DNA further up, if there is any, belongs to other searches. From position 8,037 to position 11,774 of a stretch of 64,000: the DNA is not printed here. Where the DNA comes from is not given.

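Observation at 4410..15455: Five-gene translationally coupled operon: YhaM-like HD nuclease, AddB-like, AddA-like, DUF262/DUF1524, GHKL-PD-ExK ATPase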

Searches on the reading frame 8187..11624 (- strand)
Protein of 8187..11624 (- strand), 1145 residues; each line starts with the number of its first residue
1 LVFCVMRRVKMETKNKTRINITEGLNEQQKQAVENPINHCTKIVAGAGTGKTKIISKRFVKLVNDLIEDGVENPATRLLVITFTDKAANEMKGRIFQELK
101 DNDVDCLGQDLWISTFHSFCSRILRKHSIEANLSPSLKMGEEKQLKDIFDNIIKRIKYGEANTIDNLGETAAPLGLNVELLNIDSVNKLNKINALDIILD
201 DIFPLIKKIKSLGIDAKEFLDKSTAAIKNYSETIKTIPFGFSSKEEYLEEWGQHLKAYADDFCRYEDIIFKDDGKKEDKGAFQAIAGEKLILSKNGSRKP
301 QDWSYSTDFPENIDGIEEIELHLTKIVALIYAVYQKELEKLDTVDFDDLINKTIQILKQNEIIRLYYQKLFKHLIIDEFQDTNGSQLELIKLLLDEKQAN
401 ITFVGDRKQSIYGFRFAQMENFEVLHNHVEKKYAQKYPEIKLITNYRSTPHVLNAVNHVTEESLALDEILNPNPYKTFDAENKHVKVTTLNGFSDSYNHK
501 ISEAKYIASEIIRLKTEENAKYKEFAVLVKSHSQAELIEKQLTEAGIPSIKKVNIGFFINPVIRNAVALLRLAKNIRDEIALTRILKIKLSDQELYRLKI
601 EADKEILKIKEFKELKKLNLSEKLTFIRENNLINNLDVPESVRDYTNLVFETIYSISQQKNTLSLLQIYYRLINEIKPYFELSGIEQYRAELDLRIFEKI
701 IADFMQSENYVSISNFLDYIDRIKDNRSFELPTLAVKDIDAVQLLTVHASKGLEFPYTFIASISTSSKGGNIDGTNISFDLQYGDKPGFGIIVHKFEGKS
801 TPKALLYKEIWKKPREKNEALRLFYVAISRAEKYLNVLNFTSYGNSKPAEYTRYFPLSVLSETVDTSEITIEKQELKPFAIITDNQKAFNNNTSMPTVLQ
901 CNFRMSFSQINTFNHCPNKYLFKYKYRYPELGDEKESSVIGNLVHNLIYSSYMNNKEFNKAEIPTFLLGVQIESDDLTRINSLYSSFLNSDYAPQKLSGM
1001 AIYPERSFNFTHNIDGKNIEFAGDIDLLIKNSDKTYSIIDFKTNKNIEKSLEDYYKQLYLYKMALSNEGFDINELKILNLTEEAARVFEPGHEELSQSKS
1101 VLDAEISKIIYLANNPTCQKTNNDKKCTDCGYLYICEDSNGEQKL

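Call 4: search_protein_families(library=pfam, proteins=[window:8187-11624:-], max_evalue=0.01)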
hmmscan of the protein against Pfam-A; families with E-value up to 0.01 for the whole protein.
window:8187-11624:- (1145 aa): 10 families
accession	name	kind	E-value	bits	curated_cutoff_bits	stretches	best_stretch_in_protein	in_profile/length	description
PF00580.27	UvrD-helicase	-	5.1e-60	203.9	23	1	25-428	1-269/271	UvrD/REP helicase N-terminal domain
PF13361.12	UvrD_C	-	5.5e-32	112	25.6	1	440-837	1-345/350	UvrD-like helicase C-terminal domain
PF13245.12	AAA_19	-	3.2e-19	69.9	25.1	1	29-415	1-134/134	AAA domain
PF12705.13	PDDEXK_1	-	6.9e-19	69.2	22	1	904-1137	1-247/247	PD-(D/E)XK nuclease superfamily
PF13538.12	UvrD_C_2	-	1.6e-08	34.8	27.4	1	744-766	4-26/52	UvrD-like helicase C-terminal domain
PF01930.23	Cas_Cas4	-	1.1e-06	29.3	22.7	1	1022-1136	53-158/160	Domain of unknown function DUF83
PF13604.12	AAA_30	-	9.7e-06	25.9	27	0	25-92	2-63/191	AAA domain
PF13086.12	AAA_11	-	4e-05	24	27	1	25-149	2-127/257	AAA domain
PF13401.12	AAA_22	-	0.00092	20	27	0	352-407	66-124/130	AAA domain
PF01443.25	Viral_helicase1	-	0.002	18.4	21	0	371-431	60-120/228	Viral superfamily 1 RNA helicase core domain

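Call 5: search_protein_families(library=padloc, proteins=[window:8187-11624:-], max_evalue=0.01)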
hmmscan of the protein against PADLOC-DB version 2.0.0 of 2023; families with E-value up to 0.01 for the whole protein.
window:8187-11624:- (1145 aa): 49 families (the best 25 are shown)
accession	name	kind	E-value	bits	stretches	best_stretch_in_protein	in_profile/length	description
PDLC03802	RTasHel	-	1.8e-62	210.2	2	321-587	143-373/675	DRT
PDLC00114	GajB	-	8.2e-55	184.5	2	325-764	170-570/635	UrvD helicase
PDLC00132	GajB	-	3.8e-51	172.5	2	327-761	171-560/625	UrvD helicase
PDLC00117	GajB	-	1.7e-49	166.8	3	306-551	154-379/604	UrvD helicase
PDLC00103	GajB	-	1e-40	138.3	2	334-763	173-542/612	UrvD helicase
PDLC00121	GajB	-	8.4e-38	128.2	2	339-549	172-360/565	UrvD helicase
PDLC00127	GajB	-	2.8e-35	119.9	2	321-488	152-317/594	UrvD helicase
PDLC00107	GajB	-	4.3e-34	116.1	3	331-551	176-375/587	UrvD helicase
PDLC00144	GajB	-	4.9e-31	105.9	3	340-587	130-363/559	UrvD helicase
PDLC00134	GajB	-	1.6e-29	101.2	2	343-585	185-414/431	UrvD helicase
PDLC00130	GajB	-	3.9e-29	99.4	2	332-461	167-291/589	UrvD helicase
PDLC00119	GajB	-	7e-27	92.6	2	322-489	170-322/565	UrvD helicase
PDLC00116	GajB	-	1.6e-24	84.5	2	335-619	124-387/557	UrvD helicase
PDLC00129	GajB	-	2.9e-24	83.6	2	345-580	199-407/594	UrvD helicase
PDLC00123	GajB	-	5.5e-23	79.4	3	349-543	155-326/540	UrvD helicase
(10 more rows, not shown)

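Call 6: search_protein_families(library=ncbifam, proteins=[window:8187-11624:-], max_evalue=0.01)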
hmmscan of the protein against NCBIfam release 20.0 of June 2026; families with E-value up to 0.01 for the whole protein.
window:8187-11624:- (1145 aa): 16 families
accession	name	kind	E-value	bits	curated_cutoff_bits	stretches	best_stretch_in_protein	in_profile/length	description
TIGR01073.1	pcrA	equivalog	4.6e-79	266.6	911.2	2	323-763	162-570/725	DNA helicase PcrA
TIGR01074.1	rep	equivalog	4.4e-72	243.3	951.45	2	322-763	158-573/668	DNA helicase Rep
TIGR01075.1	uvrD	equivalog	1.1e-67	228.9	1144.45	2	316-763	154-570/715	DNA helicase II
NF008743.0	PRK11773.1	equivalog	4.4e-67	227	965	2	316-763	159-575/720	DNA helicase II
TIGR02785.1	addA_Gpos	equivalog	5.6e-57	193.4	707.65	3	309-461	323-481/1234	helicase-exonuclease AddAB subunit AddA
NF008172.0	PRK10919.1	equivalog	4e-54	183.9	1168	3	317-587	154-407/673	DNA helicase Rep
TIGR02784.1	addA_alphas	equivalog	1.1e-50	173.1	860.75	3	111-462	110-495/1138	double-strand break repair helicase AddA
TIGR00609.1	recB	equivalog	6.4e-47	160.3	696.05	2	113-912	115-888/1175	exodeoxyribonuclease V subunit beta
NF010487.0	PRK13909.1-4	equivalog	1.1e-39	136.4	759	3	323-659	277-605/924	RecB-like helicase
NF010485.0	PRK13909.1-2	equivalog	2.1e-37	128.9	650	3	330-544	288-493/909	RecB-like helicase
NF008276.0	PRK11054.1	equivalog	7.8e-28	97.3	543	2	325-447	390-503/684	DNA helicase IV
NF008128.0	PRK10876.1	equivalog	1.3e-24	86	1697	2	321-461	326-462/1181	exodeoxyribonuclease V subunit beta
NF010486.0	PRK13909.1-3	equivalog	2.3e-15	55.7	1109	2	341-560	299-521/921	RecB-like helicase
TIGR00372.1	cas4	equivalog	2.6e-06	27.4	65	1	1017-1137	64-179/180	CRISPR-associated protein Cas4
TIGR01464.1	hemE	equivalog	0.00061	18.9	302.95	1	59-169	215-318/338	uroporphyrinogen decarboxylase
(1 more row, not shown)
